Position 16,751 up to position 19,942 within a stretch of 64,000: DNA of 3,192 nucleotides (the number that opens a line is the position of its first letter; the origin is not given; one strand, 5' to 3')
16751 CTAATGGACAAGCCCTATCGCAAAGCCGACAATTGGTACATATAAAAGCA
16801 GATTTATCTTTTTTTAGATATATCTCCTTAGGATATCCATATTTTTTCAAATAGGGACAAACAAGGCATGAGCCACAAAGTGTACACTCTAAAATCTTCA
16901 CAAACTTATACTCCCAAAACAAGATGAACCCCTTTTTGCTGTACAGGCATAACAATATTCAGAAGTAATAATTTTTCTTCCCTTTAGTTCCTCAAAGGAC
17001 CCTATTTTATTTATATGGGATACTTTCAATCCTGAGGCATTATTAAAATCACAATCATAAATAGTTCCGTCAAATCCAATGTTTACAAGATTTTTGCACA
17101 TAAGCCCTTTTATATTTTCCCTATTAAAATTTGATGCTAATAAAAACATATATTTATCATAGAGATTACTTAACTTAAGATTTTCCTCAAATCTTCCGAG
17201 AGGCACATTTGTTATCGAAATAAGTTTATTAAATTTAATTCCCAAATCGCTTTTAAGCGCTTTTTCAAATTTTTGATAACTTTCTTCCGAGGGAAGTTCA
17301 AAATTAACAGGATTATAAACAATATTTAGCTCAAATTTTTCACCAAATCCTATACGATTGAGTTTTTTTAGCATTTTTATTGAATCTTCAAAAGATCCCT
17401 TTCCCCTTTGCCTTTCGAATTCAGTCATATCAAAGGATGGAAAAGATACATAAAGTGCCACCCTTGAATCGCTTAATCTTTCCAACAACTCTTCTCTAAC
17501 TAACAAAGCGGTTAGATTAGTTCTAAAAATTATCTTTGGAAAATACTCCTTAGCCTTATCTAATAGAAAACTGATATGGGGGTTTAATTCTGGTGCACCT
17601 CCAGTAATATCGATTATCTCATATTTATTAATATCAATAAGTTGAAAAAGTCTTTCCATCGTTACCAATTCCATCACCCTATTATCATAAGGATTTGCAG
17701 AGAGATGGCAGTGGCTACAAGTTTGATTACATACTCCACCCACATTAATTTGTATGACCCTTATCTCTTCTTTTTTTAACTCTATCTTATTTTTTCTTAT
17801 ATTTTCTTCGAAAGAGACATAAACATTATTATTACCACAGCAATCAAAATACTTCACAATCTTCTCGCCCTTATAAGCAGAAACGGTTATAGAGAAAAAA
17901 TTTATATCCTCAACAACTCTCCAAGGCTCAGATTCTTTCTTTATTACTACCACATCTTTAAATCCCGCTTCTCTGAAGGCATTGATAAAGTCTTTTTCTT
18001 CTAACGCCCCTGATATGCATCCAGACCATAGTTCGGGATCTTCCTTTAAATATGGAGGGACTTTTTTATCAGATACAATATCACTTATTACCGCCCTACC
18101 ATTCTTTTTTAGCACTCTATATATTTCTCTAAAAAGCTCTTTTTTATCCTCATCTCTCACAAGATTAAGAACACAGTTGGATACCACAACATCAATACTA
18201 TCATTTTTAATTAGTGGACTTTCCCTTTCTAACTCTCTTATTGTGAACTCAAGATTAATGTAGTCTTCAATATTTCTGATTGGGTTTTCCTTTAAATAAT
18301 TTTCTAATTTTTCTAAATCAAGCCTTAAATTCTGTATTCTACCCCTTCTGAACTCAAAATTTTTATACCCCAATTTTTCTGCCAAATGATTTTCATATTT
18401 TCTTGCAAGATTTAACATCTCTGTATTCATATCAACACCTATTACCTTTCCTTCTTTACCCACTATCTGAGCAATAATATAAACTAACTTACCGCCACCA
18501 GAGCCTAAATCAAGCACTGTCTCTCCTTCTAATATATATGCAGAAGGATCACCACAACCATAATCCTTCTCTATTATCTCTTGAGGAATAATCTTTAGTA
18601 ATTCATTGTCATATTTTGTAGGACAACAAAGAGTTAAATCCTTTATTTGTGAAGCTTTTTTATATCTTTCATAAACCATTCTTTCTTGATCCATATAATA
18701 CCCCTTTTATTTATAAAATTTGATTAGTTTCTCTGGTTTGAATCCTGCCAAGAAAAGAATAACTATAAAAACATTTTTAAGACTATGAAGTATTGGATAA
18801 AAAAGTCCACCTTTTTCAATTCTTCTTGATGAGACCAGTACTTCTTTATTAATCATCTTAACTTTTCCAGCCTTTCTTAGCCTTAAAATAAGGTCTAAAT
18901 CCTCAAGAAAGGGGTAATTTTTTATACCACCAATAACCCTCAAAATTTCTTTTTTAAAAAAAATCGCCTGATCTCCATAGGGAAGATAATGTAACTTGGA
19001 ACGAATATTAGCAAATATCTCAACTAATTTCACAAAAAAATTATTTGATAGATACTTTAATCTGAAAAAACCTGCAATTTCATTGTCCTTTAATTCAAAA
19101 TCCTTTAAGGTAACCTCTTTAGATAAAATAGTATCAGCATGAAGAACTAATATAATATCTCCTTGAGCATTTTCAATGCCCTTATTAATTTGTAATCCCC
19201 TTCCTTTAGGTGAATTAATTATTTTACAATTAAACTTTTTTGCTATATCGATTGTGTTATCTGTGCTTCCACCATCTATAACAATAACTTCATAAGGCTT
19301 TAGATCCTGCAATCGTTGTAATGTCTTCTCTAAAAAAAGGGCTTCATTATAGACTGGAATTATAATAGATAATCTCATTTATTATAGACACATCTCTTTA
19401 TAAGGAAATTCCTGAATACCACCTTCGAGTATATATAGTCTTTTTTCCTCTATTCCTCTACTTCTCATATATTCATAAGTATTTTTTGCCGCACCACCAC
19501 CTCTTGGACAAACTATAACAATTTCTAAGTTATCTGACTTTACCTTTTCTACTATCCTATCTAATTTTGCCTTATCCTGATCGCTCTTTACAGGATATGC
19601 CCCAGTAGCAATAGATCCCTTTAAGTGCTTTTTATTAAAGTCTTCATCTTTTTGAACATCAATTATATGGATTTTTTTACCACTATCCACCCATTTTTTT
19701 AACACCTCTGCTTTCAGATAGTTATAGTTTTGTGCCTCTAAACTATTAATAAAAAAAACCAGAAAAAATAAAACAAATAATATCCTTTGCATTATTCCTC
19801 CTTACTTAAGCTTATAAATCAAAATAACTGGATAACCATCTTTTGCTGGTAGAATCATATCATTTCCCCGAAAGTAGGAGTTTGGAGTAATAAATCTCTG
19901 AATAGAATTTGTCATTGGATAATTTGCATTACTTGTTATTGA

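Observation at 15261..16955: HdrD/GlcF-like Fe-S + CCG module fused to a DedA/TVP38 membrane domain, translationally coupled to the ArsM/ArsS gene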

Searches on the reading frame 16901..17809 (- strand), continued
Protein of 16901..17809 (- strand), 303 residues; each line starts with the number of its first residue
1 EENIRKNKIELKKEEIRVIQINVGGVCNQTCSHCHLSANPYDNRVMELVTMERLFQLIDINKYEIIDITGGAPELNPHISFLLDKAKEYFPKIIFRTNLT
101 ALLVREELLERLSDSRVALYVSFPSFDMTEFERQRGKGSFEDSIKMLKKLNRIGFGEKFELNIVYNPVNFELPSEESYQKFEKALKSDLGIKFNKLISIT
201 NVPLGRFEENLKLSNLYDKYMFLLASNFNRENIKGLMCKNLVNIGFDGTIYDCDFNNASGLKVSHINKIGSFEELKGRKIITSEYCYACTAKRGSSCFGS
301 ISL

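Call 57: search_dna_similar(query=L089:8926-11073:+, collection=plasmids, mode=protein, max_rows=40, max_evalue=1e-20)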
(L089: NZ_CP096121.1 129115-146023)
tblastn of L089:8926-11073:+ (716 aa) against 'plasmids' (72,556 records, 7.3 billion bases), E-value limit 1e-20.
The search stops at 5000 records and this limit was reached: more records match than are counted here, and every count below describes the 5000 best-scoring records only.
Records with a match: at least 5000; places in all: 5753; records where one place covers at least 80% of the query: 99.
Best place of each record, by identity: >=99% 1; 60-80% 11; <60% 4988.
By first word of the organism name: Klebsiella 1462; Escherichia 605; Enterobacter 343; Salmonella 267; Rhizobium 255; Citrobacter 201; Pseudomonas 140; Ralstonia 139; Acinetobacter 115; Phaeobacter 96; and 243 more.
By predicted mobility (MOB-suite, as given by PLSDB): conjugative 2550; non-mobilizable 1398; mobilizable 1052.
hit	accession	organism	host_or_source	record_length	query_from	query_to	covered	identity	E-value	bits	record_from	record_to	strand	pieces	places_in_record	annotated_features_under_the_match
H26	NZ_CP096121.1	Acinetobacter portensis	milking environment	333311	1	716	100%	100.0%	0e+0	1436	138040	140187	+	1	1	bifunctional TVP38/TMEM64 family protein/FAD-dependent oxidoreductase | DUF547 domain-containing protein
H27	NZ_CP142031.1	Pseudoalteromonas sp. CuT4-3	whole organism,deep-sea sediment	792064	21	715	97%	62.6%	0e+0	923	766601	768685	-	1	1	bifunctional TVP38/TMEM64 family protein/FAD-dependent oxidoreductase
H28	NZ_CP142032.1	Pseudoalteromonas sp. CuT4-3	whole organism,deep-sea sediment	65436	21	715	97%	62.6%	0e+0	923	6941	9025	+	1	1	bifunctional TVP38/TMEM64 family protein/FAD-dependent oxidoreductase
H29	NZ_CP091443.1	Pseudoalteromonas sp. CF6-2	sediment,South Sea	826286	23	715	97%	62.5%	0e+0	924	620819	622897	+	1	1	bifunctional TVP38/TMEM64 family protein/FAD-dependent oxidoreductase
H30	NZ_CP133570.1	Pseudoalteromonas sp. HL-AS1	sediment core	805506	23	715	97%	62.3%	0e+0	919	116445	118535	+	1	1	FAD-dependent oxidoreductase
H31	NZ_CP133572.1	Pseudoalteromonas sp. HL-AS2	sediment core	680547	23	715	97%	62.3%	0e+0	916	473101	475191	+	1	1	FAD-dependent oxidoreductase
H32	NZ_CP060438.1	Pseudooceanicola algae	whole organism,marine macroalga Fucus ...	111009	24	715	97%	62.2%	0e+0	900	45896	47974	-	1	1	bifunctional TVP38/TMEM64 family protein/FAD-dependent oxidoreductase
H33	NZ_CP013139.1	Pseudoalteromonas sp. Bsw20308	seawater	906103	23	715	97%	62.0%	0e+0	917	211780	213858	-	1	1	bifunctional TVP38/TMEM64 family protein/FAD-dependent oxidoreductase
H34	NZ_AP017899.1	Sphingopyxis sp. FD7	-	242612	24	715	97%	61.6%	0e+0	887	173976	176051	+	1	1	bifunctional TVP38/TMEM64 family protein/FAD-dependent oxidoreductase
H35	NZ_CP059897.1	Ciceribacter thiooxidans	mixed culture,soil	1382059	27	715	96%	61.5%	0e+0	895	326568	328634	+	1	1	none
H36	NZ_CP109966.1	Catenovulum adriaticum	algae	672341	26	715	96%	61.3%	0e+0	892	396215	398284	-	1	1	bifunctional TVP38/TMEM64 family protein/FAD-dependent oxidoreductase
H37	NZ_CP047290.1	Falsirhodobacter algicola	Grateloupia sp.,single cell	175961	23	715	97%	58.4%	0e+0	854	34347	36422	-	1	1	bifunctional TVP38/TMEM64 family protein/FAD-dependent oxidoreductase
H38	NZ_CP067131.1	Paracoccus seriniphilus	cell culture,washing water of Bugula ...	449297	26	715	96%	56.4%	0e+0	803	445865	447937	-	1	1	bifunctional TVP38/TMEM64 family protein/FAD-dependent oxidoreductase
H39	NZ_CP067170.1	Paracoccus aestuarii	cell culture,isolated from tidal flat ...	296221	27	715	96%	54.4%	0e+0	721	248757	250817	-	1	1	bifunctional TVP38/TMEM64 family protein/FAD-dependent oxidoreductase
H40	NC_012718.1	Burkholderia glumae BGR1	-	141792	21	716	97%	53.8%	0e+0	762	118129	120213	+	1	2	bifunctional TVP38/TMEM64 family protein/FAD-dependent oxidoreductase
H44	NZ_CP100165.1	Burkholderia glumae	cell culture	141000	21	716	97%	53.8%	0e+0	762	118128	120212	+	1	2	bifunctional TVP38/TMEM64 family protein/FAD-dependent oxidoreductase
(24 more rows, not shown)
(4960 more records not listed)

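Call 58: get_annotated_region(hit=H44, flank=13000)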
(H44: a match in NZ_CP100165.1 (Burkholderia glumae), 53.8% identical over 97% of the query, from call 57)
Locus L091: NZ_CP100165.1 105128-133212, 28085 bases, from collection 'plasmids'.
description: Burkholderia glumae strain BGR57S plasmid p57s2p, complete sequence
organism: Burkholderia glumae (NCBI taxid 337)
taxonomy: Bacteria; Pseudomonadota; Betaproteobacteria; Burkholderiales; Burkholderiaceae; Burkholderia; Burkholderia glumae
host: -; source: cell culture; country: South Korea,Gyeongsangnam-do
typing (MOB-suite, as given by PLSDB): non-mobilizable; replicon rep_cluster_439
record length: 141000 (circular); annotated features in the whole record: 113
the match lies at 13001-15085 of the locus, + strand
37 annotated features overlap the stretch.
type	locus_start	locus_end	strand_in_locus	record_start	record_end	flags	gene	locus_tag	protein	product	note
CDS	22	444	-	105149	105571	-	merC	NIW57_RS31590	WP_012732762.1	organomercurial transporter MerC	-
CDS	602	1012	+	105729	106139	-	merR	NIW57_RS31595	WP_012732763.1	Hg(II)-responsive transcriptional regulator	-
CDS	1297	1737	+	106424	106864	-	-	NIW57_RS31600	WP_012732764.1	DUF4148 domain-containing protein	-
CDS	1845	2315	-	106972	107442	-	-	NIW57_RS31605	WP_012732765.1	DoxX family protein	-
CDS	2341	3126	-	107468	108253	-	-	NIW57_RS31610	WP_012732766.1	putative DNA-binding domain-containing protein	-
CDS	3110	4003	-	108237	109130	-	-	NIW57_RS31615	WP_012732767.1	DUF692 domain-containing protein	-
CDS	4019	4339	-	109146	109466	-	-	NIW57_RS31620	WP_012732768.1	DUF2282 domain-containing protein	-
CDS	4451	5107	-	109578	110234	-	-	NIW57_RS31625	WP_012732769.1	NrsF family protein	-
CDS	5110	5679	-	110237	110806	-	-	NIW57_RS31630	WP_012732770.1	sigma-70 family RNA polymerase sigma factor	GO:0006352 - DNA-templated transcription initiation [Evidence IEA]; GO:0006355 - regulation of DNA-templated ...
CDS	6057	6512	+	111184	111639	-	-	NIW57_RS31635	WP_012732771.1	DUF6789 family protein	-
CDS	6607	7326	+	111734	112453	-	-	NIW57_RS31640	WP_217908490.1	TVP38/TMEM64 family protein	-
CDS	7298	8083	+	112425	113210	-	-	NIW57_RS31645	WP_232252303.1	hypothetical protein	-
CDS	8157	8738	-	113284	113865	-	-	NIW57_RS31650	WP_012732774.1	carboxymuconolactone decarboxylase family protein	-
CDS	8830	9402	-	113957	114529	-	-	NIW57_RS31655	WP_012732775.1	TetR/AcrR family transcriptional regulator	GO:0006355 - regulation of DNA-templated transcription [Evidence IEA]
CDS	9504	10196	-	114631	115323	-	-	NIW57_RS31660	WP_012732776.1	haloacid dehalogenase type II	GO:0006805 - xenobiotic metabolic process [Evidence IEA]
CDS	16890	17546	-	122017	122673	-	-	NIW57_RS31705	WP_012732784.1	TIGR04282 family arsenosugar biosynthesis glycosyltransferase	GO:0009058 - biosynthetic process [Evidence IEA]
CDS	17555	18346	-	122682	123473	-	-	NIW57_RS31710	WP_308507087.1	TIGR04283 family arsenosugar biosynthesis glycosyltransferase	GO:0009058 - biosynthetic process [Evidence IEA]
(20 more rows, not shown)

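Call 59: get_annotated_region(hit=H29, flank=7000)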
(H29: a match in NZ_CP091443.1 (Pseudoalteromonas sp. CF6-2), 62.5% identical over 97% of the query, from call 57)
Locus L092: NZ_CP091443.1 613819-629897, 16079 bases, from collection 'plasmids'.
description: Pseudoalteromonas sp. CF6-2 plasmid unnamed, complete sequence
organism: Pseudoalteromonas sp. CF6-2 (NCBI taxid 562716)
taxonomy: Bacteria; Pseudomonadota; Gammaproteobacteria; Alteromonadales; Pseudoalteromonadaceae; Pseudoalteromonas; Pseudoalteromonas sp. CF6-2
host: -; source: sediment,South Sea; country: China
typing (MOB-suite, as given by PLSDB): non-mobilizable
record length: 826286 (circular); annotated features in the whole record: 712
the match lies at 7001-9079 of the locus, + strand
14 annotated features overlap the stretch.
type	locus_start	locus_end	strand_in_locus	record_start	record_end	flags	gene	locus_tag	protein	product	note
CDS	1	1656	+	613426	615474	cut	-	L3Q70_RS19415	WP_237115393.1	S9 family peptidase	-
CDS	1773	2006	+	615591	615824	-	-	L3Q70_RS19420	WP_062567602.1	multiheme c-type cytochrome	-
CDS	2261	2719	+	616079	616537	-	-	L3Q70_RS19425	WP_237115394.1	hypothetical protein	-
CDS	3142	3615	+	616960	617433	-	-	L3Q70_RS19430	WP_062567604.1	hypothetical protein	-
CDS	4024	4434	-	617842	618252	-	-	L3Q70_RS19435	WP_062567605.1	hypothetical protein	-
CDS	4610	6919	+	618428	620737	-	-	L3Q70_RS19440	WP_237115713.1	TonB-dependent receptor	-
CDS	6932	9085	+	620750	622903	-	-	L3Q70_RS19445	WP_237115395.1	bifunctional TVP38/TMEM64 family protein/FAD-dependent oxidoreductase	-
CDS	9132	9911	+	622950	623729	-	-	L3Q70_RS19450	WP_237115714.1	DUF547 domain-containing protein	-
CDS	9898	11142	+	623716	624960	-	-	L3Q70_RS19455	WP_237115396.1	ABC transporter substrate-binding protein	-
CDS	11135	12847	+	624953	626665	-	-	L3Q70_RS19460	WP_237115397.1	ABC transporter permease subunit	-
CDS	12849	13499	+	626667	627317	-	-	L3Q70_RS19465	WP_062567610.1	ATP-binding cassette domain-containing protein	-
CDS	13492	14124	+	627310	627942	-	-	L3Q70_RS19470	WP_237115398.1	CDP-alcohol phosphatidyltransferase family protein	GO:0008654 - phospholipid biosynthetic process [Evidence IEA]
CDS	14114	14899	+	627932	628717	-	-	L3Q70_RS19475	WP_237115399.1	sterol desaturase family protein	GO:0006629 - lipid metabolic process [Evidence IEA]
CDS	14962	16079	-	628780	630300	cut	-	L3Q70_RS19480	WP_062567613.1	aldehyde dehydrogenase family protein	-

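Call 60: get_annotated_region(hit=H34, flank=7000)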
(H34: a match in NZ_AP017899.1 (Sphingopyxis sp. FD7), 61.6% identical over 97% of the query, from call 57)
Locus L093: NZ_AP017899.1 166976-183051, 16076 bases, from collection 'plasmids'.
description: Sphingopyxis sp. FD7 plasmid pSFD01, complete sequence
organism: Sphingopyxis sp. FD7 (NCBI taxid 1914525)
taxonomy: Bacteria; Pseudomonadota; Alphaproteobacteria; Sphingomonadales; Sphingomonadaceae; Sphingopyxis; Sphingopyxis sp. FD7
host: -; source: -; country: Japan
typing (MOB-suite, as given by PLSDB): mobilizable; replicon rep_cluster_542; relaxase MOBF
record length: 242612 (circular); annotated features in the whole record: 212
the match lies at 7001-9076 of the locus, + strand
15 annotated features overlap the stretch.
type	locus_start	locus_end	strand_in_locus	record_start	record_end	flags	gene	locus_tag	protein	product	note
CDS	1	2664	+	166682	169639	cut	-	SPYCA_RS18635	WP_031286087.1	Tn3 family transposase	-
CDS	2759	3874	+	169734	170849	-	-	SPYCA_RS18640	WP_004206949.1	IS110 family transposase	-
CDS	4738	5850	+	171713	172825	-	-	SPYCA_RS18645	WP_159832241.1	FAD-dependent oxidoreductase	-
CDS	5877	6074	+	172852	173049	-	nrtS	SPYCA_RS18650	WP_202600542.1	nitrate/nitrite transporter NrtS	-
CDS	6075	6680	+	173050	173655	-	-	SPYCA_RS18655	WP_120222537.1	sigma-70 family RNA polymerase sigma factor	GO:0006352 - DNA-templated transcription initiation [Evidence IEA]; GO:0006355 - regulation of DNA-templated ...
CDS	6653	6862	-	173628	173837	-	-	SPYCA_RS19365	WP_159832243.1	hypothetical protein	-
CDS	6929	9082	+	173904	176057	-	-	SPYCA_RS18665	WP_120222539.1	bifunctional TVP38/TMEM64 family protein/FAD-dependent oxidoreductase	-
CDS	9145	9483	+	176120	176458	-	-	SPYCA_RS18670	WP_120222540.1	hypothetical protein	-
CDS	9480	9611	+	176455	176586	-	-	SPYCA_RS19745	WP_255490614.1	hypothetical protein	-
CDS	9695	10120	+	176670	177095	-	-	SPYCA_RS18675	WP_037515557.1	hypothetical protein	-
CDS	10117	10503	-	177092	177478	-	-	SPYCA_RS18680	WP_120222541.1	thioredoxin family protein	-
CDS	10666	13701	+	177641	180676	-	-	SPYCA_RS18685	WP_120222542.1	TonB-dependent receptor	-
CDS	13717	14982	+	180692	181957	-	-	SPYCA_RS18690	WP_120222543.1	nucleoside transporter C-terminal domain-containing protein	-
CDS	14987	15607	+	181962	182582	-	-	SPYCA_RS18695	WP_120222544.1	CDP-alcohol phosphatidyltransferase family protein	GO:0008654 - phospholipid biosynthetic process [Evidence IEA]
CDS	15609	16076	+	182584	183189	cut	-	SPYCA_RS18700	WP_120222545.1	peroxidase-related enzyme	-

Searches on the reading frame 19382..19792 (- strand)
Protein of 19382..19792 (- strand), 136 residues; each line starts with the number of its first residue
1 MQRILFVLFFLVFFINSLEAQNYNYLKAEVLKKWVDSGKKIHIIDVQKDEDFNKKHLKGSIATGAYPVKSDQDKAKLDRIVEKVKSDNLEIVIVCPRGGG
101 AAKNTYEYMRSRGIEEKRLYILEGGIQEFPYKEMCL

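Call 3: search_protein_families(library=pfam, proteins=[window:19382-19792:-], max_evalue=0.01)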
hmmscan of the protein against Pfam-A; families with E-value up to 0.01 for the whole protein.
window:19382-19792:- (136 aa): 1 family
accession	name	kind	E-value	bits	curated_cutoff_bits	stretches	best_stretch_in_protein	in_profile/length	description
PF00581.25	Rhodanese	-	1.5e-12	48.2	22.2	1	28-129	2-99/102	Rhodanese-like domain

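Call 4: search_protein_families(library=ncbifam, proteins=[window:19382-19792:-], max_evalue=0.01)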
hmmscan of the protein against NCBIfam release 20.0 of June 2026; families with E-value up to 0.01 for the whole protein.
window:19382-19792:- (136 aa): 3 families
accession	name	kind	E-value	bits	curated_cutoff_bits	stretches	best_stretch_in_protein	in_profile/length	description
NF041203.1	rhodanese_LYCAU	equivalog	2.7e-05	23.8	115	1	6-129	3-116/126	rhodanese-related (seleno)protein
NF005902.0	PRK07878.1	equivalog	0.00013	21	647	1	20-102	283-357/392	adenylyltransferase/sulfurtransferase MoeZ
NF008750.0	PRK11784.1-2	equivalog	0.0035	16.5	241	0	76-127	72-123/346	tRNA 2-selenouridine(34) synthase MnmH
